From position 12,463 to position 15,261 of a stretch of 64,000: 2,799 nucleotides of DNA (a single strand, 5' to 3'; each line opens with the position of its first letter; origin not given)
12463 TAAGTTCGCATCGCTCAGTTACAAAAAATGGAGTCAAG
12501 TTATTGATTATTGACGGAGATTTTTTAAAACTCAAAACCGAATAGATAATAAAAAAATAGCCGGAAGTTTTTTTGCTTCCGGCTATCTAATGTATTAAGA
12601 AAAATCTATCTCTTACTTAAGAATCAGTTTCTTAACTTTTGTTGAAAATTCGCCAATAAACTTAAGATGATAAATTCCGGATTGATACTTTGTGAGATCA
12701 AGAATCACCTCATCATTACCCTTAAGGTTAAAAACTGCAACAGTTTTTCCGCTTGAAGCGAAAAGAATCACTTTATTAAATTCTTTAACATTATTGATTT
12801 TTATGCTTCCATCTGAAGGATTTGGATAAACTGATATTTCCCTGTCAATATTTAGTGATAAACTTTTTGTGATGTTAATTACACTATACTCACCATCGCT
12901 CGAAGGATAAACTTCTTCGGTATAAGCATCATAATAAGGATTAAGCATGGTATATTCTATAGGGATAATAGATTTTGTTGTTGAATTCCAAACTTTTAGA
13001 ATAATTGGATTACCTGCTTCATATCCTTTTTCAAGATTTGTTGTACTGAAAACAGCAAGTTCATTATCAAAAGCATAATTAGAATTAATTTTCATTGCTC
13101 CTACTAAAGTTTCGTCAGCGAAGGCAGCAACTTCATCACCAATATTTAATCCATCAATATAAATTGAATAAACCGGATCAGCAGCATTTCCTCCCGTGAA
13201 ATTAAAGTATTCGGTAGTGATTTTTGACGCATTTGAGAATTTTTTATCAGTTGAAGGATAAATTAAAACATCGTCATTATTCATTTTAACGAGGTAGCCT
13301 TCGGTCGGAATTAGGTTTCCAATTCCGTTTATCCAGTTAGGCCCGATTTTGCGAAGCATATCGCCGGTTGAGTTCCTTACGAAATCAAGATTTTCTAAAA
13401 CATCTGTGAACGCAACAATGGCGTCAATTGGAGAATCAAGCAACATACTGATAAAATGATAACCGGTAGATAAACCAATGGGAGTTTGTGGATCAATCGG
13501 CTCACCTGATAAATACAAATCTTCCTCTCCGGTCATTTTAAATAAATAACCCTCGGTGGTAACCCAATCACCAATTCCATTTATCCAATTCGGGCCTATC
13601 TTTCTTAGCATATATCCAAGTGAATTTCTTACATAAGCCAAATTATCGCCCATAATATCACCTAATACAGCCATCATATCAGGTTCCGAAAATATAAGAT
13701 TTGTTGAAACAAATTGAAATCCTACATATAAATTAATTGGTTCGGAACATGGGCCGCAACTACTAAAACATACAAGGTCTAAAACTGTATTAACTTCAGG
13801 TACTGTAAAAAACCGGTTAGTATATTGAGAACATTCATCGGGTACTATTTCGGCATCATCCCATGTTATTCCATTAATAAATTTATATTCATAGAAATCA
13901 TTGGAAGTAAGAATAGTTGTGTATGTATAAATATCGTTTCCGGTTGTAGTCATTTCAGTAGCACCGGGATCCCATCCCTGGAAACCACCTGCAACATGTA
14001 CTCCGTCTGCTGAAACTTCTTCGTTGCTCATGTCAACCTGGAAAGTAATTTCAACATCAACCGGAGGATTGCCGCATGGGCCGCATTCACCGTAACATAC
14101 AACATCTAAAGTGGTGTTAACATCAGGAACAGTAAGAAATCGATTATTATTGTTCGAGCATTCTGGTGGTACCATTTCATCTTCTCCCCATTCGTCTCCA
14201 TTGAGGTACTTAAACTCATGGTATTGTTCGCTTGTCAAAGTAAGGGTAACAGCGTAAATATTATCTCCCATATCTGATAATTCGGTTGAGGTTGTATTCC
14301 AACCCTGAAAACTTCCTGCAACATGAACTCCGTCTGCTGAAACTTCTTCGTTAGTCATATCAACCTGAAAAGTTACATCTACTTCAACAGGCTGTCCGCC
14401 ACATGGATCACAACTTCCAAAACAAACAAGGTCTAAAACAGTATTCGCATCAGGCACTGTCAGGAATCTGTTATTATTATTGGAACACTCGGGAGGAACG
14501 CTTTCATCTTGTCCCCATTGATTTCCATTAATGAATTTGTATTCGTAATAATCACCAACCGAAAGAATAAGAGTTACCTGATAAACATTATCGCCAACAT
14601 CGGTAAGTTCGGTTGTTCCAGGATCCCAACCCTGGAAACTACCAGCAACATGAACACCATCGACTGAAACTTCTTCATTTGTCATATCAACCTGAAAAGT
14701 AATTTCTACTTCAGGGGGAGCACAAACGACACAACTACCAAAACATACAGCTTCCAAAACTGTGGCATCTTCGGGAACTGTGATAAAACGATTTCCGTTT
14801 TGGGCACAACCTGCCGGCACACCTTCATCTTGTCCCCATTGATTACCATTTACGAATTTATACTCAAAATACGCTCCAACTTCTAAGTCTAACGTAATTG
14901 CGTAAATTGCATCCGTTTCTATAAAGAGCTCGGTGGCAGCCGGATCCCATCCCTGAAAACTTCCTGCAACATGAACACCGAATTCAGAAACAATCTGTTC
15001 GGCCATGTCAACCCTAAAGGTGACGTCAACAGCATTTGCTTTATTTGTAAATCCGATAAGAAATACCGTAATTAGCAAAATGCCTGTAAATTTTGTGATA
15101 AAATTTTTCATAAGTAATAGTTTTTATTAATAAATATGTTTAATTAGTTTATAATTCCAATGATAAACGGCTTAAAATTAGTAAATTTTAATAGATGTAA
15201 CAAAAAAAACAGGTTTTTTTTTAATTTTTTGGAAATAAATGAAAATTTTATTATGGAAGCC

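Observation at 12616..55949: Seven secreted proteins with unrelated heads share one conserved, unrecognised C-terminal cassette placed just before the T9SS sorting domain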

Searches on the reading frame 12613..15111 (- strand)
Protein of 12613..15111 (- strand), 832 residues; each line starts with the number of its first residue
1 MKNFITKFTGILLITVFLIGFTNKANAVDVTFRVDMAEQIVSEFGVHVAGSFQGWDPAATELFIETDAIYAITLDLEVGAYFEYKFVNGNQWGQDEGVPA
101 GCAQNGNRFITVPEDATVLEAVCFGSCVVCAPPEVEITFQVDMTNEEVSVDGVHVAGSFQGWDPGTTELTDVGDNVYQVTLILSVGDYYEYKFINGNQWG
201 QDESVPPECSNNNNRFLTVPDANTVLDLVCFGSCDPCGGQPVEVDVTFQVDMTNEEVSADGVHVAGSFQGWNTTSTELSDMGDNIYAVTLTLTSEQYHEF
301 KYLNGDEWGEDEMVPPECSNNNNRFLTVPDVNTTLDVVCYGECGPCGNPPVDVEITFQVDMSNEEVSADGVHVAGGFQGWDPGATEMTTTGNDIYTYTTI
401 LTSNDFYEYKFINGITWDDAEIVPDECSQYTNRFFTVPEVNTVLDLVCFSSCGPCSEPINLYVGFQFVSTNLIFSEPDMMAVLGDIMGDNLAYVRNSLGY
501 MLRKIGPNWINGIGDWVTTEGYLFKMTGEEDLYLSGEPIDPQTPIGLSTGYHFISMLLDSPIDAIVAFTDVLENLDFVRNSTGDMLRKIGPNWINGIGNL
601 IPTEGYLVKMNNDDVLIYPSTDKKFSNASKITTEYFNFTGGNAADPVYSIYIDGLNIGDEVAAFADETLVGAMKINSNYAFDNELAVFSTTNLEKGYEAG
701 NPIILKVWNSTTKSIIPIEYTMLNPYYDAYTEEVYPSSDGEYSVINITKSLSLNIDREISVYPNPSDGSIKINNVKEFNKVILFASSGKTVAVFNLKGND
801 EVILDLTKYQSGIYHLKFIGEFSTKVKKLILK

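Call 4: search_protein_families(library=pfam, proteins=[window:12616-15111:-], max_evalue=0.01)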
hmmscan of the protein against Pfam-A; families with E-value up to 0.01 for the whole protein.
window:12616-15111:- (832 aa): 5 families
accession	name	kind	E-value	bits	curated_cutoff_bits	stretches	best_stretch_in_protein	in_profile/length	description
PF22058.2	X25_BaPul_like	-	7.1e-22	77.7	27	2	156-224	12-74/87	Pullulanase X25 domain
PF16561.11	AMPK1_CBM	-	8.5e-19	68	26.8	3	152-213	13-71/85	Glycogen recognition site of AMP-activated protein kinase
PF02922.24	CBM_48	-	1.6e-14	54.4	22.4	0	152-201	24-74/83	Carbohydrate-binding module 48 (Isoamylase N-terminal domain)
PF00686.25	CBM_20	-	4.1e-09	36.6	23.3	0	28-118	2-93/97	Starch binding domain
PF18962.6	Por_Secre_tail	-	4.8e-09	36.8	27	1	761-830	1-74/75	Secretion system C-terminal sorting domain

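Call 5: search_protein_families(library=ncbifam, proteins=[window:12616-15111:-], max_evalue=0.01)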
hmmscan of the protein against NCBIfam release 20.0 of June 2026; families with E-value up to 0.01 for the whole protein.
window:12616-15111:- (832 aa): 4 families
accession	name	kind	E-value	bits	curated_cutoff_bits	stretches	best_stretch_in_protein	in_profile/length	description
TIGR04183.1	Por_Secre_tail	domain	9.1e-09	35.2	23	1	761-832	1-72/72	T9SS type A sorting domain-containing protein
NF038113.1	T9SSA_dep_M36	equivalog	4.2e-06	25.2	885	1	757-832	791-869/869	T9SS-dependent M36 family metallopeptidase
NF008967.0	PRK12313.1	equivalog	0.00019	19.9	577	0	258-304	48-93/633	1,4-alpha-glucan branching protein GlgB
NF006788.0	PRK09294.1-2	equivalog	0.00041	19.3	539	0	25-72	304-351/422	phthiocerol/phthiodiolone dimycocerosyl transferase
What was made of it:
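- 12616..12837 (-): Protein A: type A T9SS CTD. calls 4, 5 (PF18962 4.8e-9; TIGR04183 9e-9)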

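Call 42: find_encoding_contigs(protein=window:12613-15111:-, flank=2000, max_places=3)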
Protein window:12613-15111:- (832 aa): no gene with exactly this product is on record in the collection.

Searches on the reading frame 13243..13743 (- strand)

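Call 9: search_protein_families(library=pfam, proteins=[window:13243-13743:-], max_evalue=10)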
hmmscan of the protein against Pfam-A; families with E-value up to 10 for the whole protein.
seq(167 aa): 1 family
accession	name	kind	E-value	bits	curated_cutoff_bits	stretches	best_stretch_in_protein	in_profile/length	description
PF22116.1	DUF6944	-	0.017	14.8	32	1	126-158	55-86/167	Family of unknown function (DUF6944)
